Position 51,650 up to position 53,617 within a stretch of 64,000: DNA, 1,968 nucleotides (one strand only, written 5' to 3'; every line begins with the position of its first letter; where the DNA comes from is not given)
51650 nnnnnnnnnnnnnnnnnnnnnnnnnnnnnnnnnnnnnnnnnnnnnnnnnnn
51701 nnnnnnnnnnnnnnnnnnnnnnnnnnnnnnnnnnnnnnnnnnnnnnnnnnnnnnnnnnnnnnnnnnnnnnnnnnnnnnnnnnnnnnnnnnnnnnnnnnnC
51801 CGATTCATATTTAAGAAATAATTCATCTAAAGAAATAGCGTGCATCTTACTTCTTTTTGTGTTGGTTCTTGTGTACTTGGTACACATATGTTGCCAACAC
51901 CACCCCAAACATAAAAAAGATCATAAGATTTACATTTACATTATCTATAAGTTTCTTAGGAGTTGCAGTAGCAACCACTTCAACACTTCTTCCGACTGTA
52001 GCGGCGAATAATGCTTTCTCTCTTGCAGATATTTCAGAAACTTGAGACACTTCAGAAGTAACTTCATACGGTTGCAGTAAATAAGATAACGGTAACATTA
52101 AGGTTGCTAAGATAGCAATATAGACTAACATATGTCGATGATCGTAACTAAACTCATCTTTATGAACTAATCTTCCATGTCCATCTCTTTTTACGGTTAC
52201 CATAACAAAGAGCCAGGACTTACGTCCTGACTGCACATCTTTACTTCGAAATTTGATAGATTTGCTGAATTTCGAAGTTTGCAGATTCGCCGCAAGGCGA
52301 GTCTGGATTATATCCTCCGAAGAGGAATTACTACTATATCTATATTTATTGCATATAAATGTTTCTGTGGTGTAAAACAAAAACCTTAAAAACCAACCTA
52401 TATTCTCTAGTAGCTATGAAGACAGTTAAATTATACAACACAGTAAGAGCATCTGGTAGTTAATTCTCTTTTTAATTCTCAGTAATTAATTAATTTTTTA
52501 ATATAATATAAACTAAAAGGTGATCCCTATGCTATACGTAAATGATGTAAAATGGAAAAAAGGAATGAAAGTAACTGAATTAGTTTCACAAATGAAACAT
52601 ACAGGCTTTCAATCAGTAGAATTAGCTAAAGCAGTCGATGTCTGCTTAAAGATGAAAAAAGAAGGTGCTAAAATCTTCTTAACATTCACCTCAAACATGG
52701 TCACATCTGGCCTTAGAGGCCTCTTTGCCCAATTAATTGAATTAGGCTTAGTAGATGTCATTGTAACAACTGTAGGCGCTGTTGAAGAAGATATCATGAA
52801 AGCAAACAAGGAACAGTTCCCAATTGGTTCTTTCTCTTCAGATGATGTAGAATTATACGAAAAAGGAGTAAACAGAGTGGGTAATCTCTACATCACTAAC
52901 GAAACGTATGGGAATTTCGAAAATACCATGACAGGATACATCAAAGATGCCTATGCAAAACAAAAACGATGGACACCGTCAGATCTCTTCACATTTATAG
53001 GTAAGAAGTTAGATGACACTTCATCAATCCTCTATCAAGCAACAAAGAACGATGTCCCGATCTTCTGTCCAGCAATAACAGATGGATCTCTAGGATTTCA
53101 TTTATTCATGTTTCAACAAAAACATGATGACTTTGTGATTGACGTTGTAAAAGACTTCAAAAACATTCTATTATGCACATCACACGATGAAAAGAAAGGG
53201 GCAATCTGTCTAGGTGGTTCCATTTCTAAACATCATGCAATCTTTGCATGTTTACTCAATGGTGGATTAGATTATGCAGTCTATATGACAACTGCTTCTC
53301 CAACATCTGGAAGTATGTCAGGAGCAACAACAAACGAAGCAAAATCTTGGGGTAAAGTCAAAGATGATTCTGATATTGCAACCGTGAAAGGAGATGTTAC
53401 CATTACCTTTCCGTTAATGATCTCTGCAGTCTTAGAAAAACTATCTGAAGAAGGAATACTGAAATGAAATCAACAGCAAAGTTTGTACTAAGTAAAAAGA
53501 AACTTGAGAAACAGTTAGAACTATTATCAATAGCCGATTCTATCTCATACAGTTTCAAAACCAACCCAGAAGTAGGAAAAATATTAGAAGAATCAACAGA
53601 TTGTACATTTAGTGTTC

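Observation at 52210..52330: GC-rich multi-stem RNA-like element in the leader of a small membrane protein + P-type ATPase operon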

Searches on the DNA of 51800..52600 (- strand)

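Call 4: search_rna_families(source=window, start=51800, end=52600, threshold=evalue, max_evalue=10, show_alignments=3)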
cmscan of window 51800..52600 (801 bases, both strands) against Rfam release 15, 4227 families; matches with E-value up to 10: 2.
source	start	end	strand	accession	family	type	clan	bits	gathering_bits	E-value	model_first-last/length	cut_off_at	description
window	52205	52368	-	RF02343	ar9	Gene; sRNA;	-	16.1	45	7.4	1-149/149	no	Alphaproteobacterial sRNA ar9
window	52513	52592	+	RF01513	Afu_335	Gene; snRNA; snoRNA; CD-box;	-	14.8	50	7.1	1-96/96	no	A. fumigatus snoRNA Afu_335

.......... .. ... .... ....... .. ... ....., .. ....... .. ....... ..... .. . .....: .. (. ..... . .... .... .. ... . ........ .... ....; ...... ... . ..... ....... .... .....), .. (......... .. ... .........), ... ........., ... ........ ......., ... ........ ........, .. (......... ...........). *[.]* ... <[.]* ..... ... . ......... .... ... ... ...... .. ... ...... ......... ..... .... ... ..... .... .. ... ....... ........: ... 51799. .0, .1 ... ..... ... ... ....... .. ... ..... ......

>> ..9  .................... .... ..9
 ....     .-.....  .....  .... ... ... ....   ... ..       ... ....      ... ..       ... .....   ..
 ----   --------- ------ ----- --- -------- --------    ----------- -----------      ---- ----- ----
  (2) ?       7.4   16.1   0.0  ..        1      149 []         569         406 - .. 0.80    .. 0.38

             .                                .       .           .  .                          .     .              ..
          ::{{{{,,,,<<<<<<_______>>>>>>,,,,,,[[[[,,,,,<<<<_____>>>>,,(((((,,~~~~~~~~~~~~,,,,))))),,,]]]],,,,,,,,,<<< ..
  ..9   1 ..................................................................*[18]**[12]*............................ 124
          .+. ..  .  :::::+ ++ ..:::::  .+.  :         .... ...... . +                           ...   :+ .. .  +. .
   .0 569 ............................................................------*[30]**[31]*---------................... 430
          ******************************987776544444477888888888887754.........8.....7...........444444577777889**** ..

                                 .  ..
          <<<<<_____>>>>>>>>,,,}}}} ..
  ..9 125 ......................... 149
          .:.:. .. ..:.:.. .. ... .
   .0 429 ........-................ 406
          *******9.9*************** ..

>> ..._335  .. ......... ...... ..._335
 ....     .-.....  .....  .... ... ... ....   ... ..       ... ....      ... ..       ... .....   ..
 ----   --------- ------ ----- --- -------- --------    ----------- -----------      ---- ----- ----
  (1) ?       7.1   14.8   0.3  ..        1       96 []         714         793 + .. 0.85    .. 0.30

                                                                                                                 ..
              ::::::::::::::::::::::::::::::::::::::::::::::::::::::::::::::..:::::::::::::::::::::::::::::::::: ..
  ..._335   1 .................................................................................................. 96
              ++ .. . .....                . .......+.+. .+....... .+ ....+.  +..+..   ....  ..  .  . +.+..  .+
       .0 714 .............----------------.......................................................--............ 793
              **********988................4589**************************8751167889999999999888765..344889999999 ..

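Call 70: search_rna_families(sources=[L005, L049, L044], threshold=evalue, max_evalue=5)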
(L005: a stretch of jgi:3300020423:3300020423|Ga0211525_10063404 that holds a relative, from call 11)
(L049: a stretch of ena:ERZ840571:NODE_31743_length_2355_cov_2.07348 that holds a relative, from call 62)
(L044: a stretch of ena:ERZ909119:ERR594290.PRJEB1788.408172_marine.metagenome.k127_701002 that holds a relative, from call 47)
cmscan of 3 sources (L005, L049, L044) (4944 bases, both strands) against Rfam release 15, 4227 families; matches with E-value up to 5: 6.
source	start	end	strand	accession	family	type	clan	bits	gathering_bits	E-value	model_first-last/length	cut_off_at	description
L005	148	210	-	RF02348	tracrRNA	Gene; CRISPR;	-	24.1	70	1.2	1-92/92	no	Trans-activating crRNA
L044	672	746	+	RF00315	snoJ33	Gene; snRNA; snoRNA; CD-box;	-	21.6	45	0.56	1-81/81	no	Small nucleolar RNA J33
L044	127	155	-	RF01792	eiav_FSE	Cis-reg; frameshift_element;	-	20.5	40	0.16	1-35/35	no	ribosomal frameshift site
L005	876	981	+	RF02191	TCL6_1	Gene; lncRNA;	-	16.6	60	3.2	1-113/113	no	T-cell leukemia/lymphoma 6 conserved region 1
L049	1666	1751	+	RF01929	bxd_1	Gene; lncRNA;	-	16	75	4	1-86/86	no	Bithoraxoid conserved region 1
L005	1420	1453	+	RF03031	ssnA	Cis-reg;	-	15.7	37.3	2.9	1-48/48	no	ssnA RNA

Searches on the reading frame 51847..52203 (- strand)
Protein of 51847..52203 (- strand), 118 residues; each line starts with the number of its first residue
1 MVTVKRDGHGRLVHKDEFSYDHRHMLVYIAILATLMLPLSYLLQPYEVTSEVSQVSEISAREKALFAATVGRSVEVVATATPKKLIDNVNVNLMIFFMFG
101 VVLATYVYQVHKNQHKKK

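Call 8: find_encoding_contigs(protein=window:51847-52203:-, flank=3000, max_places=10)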
Protein window:51847-52203:- (118 aa): 4 contigs read that carry it; 4 places shown.
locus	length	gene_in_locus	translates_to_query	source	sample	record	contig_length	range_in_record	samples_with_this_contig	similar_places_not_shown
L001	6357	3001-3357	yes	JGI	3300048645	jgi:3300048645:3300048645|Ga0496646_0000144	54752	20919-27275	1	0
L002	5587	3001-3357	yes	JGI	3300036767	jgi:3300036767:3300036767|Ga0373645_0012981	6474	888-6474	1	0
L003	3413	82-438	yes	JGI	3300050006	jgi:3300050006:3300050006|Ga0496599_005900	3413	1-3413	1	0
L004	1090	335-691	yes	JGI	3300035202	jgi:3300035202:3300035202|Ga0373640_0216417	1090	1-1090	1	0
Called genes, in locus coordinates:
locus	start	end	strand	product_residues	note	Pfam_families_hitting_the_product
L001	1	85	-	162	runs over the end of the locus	PF13404:HTH_AsnC-type, PF13412:HTH_24, PF01037:AsnC_trans_reg (weak)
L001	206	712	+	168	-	-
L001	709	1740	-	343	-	PF02784:Orn_Arg_deC_N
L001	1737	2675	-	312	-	PF01916:DS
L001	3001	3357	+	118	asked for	-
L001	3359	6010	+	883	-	PF00690:Cation_ATPase_N, PF00122:E1-E2_ATPase, PF00702:Hydrolase, PF13246:Cation_ATPase, PF12710:HAD (weak), PF08282:Hydrolase_3 (faint), PF00689:Cation_ATPase_C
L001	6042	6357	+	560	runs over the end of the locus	PF23613:ELP3_N, PF04055:Radical_SAM, PF16199:Radical_SAM_C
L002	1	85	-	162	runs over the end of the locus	PF13404:HTH_AsnC-type, PF13412:HTH_24, PF01037:AsnC_trans_reg (weak)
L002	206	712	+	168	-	-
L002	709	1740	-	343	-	PF02784:Orn_Arg_deC_N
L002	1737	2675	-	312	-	PF01916:DS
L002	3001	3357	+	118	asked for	-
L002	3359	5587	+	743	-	?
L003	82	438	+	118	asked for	-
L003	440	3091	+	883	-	PF00690:Cation_ATPase_N, PF00122:E1-E2_ATPase, PF00702:Hydrolase, PF13246:Cation_ATPase, PF12710:HAD (weak), PF08282:Hydrolase_3 (faint), PF00689:Cation_ATPase_C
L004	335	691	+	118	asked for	-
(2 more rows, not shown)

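Call 9: search_protein_families(library=pfam, proteins=[window:51847-52203:-], max_evalue=0.1)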
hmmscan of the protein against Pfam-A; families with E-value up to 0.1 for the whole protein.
window:51847-52203:- (118 aa): 1 family
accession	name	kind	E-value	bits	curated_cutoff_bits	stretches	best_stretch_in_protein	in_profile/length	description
PF06653.16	Claudin_3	-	0.077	13.4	28.7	0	11-38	79-106/163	Tight junction protein, Claudin-like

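Call 10: find_homologous_proteins(query=window:51847-52203:-, max_evalue=0.01)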
Query window:51847-52203:- (118 aa): 3 proteins with E <= 0.01 among 11 candidates.
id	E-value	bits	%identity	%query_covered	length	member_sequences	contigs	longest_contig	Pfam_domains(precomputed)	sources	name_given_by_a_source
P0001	2.8e-69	248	100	100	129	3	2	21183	-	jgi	-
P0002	5.8e-38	147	70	92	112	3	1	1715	-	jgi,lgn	-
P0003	3.5e-30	122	71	79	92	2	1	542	-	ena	-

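Call 11: find_encoding_contigs(protein=P0002, flank=3000)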
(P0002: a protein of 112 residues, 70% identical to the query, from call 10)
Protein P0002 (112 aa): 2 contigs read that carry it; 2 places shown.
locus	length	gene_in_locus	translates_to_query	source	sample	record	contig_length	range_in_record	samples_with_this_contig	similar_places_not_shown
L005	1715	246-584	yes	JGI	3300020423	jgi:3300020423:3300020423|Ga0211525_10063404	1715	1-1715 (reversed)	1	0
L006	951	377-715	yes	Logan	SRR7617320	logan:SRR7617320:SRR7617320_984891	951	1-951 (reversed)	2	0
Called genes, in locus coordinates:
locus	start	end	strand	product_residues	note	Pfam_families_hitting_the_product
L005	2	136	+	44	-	?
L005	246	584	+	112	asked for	-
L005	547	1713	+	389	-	?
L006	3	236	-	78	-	?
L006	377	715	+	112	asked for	-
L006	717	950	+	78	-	?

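Call 12: find_encoding_contigs(protein=P0003, flank=3000)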
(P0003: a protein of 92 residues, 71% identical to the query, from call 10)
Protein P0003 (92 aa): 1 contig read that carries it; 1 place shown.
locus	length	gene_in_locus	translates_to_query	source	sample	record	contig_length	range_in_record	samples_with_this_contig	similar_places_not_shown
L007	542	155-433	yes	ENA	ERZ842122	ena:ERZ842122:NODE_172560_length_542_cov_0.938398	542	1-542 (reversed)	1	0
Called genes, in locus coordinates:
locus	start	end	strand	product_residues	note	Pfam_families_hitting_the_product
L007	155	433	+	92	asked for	-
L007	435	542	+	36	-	?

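Call 13: find_encoding_contigs(protein=P0001, flank=3000)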
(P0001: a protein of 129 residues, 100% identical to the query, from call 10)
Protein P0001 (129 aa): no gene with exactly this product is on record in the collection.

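Call 20: find_related_loci(query=A2, collection=metagenome_contigs, flank=2500)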
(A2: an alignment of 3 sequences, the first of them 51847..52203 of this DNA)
Query A2 (118 aa) in metagenome_contigs; peptide patterns used: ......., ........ (x = any residue, [..] = any of these).
599 stretches matched a pattern (row limit reached: there are more); 1 encode a relative of the query (tblastn E <= 1e-3); 1 distinct loci.
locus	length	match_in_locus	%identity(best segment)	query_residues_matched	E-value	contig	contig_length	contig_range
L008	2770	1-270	71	27-117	2e-38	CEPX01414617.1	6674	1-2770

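Call 32: find_homologous_proteins(query=A3, max_evalue=0.01)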
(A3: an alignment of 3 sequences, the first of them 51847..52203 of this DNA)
Query A3 (3 sequences) (118 aa, profile of the alignment): 4 proteins with E <= 0.01 among 645 candidates.
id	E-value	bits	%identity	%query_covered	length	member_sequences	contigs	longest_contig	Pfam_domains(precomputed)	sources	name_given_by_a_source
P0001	2.2e-55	203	100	100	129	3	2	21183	-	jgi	-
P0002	2.6e-54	200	70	92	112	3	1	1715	-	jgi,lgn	-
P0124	3.6e-52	193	35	92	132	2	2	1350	-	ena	-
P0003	3.9e-41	157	71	79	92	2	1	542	-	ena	-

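Call 47: find_encoding_contigs(protein=P0124, flank=1500, max_places=10)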
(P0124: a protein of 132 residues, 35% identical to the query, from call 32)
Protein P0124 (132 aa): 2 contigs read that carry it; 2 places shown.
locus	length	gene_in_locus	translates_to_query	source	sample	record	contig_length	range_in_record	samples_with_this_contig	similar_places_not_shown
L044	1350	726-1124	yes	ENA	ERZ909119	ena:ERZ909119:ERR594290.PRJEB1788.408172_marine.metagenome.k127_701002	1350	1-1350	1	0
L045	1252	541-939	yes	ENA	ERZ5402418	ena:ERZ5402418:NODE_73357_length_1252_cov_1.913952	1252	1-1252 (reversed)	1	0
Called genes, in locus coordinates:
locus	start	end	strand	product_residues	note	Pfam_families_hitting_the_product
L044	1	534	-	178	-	?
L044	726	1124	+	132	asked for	-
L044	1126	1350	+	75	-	?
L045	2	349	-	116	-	?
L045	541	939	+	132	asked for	-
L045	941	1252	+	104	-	?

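Call 61: search_protein_representatives(protein=window:51850-52203:-)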
Query: 118 residues. Proteins with E-value up to 0.001 (for the whole library): 8; up to 1e-10: 4; up to 1e-30: 1. The best 8 are listed.
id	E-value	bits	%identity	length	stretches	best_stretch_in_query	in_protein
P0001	8.9e-70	247.8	100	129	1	1-118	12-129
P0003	1.1e-30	122.2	72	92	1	25-117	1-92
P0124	3.3e-15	72.5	36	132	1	11-118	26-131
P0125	3.4e-13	66.0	39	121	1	13-115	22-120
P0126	3.4e-07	46.7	27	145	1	12-117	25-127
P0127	1.1e-06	45.0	31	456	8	40-78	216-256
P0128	1.1e-05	41.9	26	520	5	34-97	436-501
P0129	1.7e-04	38.0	27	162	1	14-118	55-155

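Call 62: find_encoding_contigs(protein=P0125, flank=1500, max_places=10)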
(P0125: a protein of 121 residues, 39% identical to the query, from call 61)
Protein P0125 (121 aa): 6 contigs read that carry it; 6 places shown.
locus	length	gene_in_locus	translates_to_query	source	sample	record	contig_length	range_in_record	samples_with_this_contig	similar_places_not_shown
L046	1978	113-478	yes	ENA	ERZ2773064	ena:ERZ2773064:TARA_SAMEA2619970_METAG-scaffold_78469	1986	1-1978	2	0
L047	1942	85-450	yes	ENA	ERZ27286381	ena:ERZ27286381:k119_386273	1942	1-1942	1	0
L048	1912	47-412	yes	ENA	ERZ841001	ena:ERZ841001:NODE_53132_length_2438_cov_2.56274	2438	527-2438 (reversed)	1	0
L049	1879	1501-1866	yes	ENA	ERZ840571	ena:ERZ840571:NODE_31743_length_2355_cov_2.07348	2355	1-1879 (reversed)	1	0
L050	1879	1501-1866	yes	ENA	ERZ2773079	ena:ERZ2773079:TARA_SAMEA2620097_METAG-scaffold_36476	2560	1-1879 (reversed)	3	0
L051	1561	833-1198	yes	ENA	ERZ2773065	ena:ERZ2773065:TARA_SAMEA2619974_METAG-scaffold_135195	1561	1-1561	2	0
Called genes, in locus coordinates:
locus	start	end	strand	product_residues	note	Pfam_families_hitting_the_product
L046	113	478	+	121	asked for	-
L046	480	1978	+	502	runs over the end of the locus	?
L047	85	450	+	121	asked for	-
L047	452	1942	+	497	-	?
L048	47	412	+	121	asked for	-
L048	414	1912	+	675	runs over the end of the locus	?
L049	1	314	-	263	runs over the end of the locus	?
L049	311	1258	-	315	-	PF01916:DS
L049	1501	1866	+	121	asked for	-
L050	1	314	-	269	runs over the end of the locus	PF02784:Orn_Arg_deC_N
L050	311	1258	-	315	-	PF01916:DS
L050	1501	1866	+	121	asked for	-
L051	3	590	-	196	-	?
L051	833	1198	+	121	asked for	-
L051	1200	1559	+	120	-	?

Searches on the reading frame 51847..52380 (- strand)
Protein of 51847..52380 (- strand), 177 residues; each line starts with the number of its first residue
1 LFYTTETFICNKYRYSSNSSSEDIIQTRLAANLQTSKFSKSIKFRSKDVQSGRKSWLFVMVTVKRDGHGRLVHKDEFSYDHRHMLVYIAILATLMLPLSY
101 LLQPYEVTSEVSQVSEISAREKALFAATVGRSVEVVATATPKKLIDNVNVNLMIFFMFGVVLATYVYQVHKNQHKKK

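Call 9: search_protein_families(library=pfam, proteins=[window:51847-52380:-], max_evalue=0.1)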
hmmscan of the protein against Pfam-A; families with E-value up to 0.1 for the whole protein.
window:51847-52380:- (177 aa): 0 families

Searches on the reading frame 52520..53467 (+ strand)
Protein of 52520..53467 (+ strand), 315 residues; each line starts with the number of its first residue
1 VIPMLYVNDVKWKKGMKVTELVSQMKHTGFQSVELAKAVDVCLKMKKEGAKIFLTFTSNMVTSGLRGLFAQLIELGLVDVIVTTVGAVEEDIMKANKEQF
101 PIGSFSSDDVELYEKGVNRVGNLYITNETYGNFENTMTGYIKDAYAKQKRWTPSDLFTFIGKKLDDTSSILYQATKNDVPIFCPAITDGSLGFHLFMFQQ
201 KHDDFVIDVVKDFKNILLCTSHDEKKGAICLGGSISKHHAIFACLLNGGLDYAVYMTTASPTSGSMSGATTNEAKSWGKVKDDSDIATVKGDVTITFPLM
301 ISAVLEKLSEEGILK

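Call 9: search_protein_families(library=pfam, proteins=[window:52520-53467:+], max_evalue=0.1)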
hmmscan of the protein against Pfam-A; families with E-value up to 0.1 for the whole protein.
window:52520-53467:+ (315 aa): 1 family
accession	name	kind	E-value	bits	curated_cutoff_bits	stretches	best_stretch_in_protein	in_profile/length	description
PF01916.23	DS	-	2e-102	342.8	27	1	20-303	1-287/288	Deoxyhypusine synthase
